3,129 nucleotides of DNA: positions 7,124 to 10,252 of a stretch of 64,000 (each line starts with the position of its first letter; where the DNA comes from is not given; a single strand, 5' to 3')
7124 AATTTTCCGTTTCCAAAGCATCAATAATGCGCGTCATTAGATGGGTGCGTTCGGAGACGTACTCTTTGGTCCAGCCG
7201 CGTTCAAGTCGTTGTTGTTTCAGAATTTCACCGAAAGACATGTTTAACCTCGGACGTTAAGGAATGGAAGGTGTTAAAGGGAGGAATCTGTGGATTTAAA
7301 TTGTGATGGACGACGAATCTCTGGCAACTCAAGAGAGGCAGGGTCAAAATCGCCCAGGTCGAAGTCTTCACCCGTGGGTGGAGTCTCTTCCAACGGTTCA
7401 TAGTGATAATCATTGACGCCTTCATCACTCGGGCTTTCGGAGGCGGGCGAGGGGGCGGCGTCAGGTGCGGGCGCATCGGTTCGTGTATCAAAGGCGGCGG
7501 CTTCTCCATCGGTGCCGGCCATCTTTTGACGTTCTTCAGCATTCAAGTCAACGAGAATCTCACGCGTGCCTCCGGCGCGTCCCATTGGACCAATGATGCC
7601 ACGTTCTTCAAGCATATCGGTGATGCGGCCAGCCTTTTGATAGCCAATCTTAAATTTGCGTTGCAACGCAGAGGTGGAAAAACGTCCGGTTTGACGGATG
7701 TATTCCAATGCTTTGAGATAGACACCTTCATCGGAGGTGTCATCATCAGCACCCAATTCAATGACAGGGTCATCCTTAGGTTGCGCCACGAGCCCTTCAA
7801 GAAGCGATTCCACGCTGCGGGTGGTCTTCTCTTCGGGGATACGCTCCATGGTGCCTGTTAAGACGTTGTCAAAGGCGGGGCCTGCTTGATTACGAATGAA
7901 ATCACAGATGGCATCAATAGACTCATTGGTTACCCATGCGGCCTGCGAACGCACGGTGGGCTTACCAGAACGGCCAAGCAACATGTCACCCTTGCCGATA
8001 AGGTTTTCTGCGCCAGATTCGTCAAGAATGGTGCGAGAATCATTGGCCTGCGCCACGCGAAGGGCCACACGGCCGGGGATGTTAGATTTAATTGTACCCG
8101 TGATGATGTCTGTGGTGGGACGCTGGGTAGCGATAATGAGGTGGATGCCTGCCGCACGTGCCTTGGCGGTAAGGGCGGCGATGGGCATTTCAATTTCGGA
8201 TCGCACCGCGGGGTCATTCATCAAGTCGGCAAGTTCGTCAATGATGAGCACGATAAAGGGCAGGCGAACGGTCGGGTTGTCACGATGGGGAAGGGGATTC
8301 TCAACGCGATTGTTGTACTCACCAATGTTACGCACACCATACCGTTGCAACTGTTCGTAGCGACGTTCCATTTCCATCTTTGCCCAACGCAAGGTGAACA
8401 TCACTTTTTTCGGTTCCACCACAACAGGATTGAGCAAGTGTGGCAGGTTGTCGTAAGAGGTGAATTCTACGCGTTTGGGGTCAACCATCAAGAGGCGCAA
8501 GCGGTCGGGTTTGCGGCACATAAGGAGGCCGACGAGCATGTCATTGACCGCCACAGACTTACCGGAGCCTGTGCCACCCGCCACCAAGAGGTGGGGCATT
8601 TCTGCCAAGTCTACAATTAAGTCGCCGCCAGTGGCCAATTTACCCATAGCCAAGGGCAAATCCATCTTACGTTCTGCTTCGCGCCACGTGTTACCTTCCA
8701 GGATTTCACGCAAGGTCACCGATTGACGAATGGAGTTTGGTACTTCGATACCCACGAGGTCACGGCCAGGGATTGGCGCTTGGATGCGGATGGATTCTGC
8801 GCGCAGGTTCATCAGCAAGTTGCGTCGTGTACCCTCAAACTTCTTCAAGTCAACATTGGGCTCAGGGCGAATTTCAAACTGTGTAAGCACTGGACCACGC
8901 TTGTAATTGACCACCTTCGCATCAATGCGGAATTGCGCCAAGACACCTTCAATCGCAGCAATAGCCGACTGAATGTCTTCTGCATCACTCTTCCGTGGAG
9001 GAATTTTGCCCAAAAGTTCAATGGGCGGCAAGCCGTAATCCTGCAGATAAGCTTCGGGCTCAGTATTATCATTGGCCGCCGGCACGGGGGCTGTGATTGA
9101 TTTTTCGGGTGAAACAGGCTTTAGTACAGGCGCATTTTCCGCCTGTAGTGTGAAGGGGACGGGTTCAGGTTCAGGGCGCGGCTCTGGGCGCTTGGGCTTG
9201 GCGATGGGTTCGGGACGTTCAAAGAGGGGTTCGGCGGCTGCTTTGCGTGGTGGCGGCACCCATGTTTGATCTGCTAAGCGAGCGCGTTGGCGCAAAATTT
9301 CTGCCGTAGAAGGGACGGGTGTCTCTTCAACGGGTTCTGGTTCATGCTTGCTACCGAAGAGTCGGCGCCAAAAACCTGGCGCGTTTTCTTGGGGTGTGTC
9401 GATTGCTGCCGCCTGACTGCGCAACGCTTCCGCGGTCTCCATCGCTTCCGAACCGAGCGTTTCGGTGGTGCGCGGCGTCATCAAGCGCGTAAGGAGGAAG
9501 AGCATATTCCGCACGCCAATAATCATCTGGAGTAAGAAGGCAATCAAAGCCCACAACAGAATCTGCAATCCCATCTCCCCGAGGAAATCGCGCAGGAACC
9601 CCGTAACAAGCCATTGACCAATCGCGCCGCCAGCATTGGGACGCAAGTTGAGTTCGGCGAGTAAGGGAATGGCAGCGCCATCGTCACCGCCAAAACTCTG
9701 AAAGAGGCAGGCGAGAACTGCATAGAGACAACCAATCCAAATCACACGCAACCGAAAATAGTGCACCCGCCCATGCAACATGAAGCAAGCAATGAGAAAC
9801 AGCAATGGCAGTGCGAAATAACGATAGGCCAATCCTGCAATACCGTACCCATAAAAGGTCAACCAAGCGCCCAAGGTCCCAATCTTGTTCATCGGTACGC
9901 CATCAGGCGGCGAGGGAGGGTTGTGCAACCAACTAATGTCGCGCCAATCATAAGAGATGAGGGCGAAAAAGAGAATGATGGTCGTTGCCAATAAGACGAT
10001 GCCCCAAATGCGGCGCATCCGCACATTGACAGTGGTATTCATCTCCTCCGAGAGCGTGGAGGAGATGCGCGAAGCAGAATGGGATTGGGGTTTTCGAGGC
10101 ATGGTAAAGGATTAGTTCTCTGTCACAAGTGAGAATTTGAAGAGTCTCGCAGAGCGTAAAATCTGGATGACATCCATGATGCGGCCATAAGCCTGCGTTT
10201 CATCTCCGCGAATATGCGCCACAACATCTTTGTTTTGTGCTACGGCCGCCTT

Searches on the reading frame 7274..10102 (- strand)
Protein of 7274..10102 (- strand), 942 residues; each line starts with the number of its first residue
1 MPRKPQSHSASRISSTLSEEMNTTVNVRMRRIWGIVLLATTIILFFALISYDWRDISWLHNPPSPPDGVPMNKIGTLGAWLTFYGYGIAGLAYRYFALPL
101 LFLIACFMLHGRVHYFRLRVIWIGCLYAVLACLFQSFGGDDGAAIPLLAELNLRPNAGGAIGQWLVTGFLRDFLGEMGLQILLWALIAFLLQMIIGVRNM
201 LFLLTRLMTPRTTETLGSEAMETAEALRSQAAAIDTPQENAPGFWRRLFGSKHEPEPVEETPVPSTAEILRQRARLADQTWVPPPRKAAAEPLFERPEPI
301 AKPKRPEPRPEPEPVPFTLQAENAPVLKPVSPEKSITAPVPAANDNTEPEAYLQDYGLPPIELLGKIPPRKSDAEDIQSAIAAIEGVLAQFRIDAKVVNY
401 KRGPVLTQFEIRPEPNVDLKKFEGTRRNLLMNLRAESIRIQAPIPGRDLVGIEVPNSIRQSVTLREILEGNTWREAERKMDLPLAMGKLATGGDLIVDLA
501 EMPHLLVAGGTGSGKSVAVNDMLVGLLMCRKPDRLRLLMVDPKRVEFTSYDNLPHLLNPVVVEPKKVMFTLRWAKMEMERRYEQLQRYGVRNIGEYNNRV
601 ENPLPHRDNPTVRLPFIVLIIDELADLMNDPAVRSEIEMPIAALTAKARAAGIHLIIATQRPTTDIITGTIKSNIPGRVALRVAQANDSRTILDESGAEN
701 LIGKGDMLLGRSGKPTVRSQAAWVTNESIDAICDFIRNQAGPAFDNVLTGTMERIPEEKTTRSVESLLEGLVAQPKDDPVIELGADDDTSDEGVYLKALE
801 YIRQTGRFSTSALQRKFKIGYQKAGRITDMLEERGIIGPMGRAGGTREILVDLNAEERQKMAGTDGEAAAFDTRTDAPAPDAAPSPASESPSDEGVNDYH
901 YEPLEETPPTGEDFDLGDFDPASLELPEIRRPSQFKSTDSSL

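Call 103: search_protein_families(library=pfam, proteins=[window:7274-10102:-], max_evalue=0.00001)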
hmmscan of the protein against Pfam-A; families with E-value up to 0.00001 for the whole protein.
window:7274-10102:- (942 aa): 4 families
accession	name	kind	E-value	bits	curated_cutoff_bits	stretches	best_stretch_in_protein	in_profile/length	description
PF01580.24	FtsK_SpoIIIE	-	6.1e-49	166.9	24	1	464-662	2-219/221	FtsK/SpoIIIE family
PF17854.6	FtsK_alpha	-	5.5e-26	91.1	22.9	1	358-456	1-101/101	FtsK alpha domain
PF09397.16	FtsK_gamma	-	6.1e-18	64.7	30.6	1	792-851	4-62/63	Ftsk gamma domain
PF13491.11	FtsK_4TM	-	1.4e-14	54.5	23.1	1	28-199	3-163/171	4TM region of DNA translocase FtsK/SpoIIIE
